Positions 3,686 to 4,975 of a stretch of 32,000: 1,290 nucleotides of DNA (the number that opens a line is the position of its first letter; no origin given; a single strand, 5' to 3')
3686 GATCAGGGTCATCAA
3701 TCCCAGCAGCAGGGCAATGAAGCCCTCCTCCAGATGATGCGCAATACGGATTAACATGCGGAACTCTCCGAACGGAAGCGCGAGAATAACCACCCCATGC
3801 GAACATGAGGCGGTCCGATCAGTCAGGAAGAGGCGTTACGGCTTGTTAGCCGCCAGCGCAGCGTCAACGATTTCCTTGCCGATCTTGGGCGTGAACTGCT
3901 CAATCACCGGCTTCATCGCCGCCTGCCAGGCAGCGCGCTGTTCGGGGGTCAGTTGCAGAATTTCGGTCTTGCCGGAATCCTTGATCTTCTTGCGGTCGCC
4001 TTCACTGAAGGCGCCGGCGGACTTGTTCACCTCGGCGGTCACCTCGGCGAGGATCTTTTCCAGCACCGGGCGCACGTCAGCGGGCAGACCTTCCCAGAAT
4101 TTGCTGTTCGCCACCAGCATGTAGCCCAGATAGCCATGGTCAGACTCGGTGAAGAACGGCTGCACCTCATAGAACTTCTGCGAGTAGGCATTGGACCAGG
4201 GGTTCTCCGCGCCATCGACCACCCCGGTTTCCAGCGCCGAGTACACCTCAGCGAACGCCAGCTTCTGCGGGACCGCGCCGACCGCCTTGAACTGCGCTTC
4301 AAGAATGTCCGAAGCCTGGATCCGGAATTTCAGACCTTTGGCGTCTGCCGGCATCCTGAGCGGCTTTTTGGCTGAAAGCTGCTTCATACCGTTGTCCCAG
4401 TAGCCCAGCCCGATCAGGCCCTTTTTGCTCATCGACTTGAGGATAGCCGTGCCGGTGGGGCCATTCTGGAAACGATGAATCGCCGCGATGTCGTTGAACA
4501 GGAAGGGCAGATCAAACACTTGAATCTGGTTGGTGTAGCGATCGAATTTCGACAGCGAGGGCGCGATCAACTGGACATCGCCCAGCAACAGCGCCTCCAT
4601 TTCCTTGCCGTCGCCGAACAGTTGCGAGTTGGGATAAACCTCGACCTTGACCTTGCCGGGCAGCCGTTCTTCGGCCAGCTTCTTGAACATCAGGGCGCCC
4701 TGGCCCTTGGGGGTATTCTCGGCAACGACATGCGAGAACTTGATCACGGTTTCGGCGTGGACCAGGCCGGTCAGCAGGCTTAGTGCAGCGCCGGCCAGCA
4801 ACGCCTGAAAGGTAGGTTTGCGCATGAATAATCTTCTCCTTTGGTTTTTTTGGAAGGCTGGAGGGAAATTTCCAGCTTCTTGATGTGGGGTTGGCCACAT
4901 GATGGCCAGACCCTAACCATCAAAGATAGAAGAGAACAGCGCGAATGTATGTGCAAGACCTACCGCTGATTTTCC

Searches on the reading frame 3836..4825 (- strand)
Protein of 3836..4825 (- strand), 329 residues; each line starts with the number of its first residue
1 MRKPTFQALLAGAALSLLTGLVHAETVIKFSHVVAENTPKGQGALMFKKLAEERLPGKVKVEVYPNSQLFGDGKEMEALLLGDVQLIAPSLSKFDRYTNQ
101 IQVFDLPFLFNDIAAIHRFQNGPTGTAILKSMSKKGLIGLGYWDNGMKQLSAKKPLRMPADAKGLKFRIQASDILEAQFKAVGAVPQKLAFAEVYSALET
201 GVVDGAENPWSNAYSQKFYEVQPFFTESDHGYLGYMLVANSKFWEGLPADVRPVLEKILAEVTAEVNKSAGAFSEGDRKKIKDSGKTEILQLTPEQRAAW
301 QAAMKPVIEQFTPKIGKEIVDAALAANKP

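Call 16: find_encoding_contigs(protein=window:3836-4825:-, flank=10000, max_places=10)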
Protein window:3836-4825:- (329 aa): 23 contigs read that carry it; 4 places shown.
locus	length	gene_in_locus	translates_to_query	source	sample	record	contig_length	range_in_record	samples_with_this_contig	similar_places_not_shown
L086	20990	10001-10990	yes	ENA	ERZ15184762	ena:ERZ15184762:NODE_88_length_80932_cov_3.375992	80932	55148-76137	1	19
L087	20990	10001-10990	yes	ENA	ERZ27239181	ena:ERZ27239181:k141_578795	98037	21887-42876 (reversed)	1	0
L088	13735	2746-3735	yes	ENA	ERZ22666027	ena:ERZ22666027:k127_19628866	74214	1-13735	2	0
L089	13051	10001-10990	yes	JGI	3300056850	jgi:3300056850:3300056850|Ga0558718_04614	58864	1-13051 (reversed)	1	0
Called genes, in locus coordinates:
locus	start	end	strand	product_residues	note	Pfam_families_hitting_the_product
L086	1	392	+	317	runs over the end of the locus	PF12760:Zn_ribbon_IS1595, PF12762:DDE_Tnp_IS1595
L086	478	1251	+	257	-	PF01061:ABC2_membrane, PF12698:ABC2_membrane_3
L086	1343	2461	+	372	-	PF00535:Glycos_transf_2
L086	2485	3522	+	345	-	PF01266:DAO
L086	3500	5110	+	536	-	-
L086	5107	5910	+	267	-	-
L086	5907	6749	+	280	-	PF01261:AP_endonuc_2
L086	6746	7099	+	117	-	PF00892:EamA, PF00893:Multi_Drug_Res (faint), PF10639:TMEM234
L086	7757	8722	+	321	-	-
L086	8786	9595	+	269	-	PF00535:Glycos_transf_2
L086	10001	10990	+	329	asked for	PF03480:DctP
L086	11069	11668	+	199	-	PF04290:DctQ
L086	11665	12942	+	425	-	PF06808:DctM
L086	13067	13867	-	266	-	PF02698:DUF218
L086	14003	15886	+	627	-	PF05977:MFS_3, PF07690:MFS_1, PF01553:Acyltransferase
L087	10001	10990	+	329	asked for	PF03480:DctP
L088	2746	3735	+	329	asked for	PF03480:DctP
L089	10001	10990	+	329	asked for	PF03480:DctP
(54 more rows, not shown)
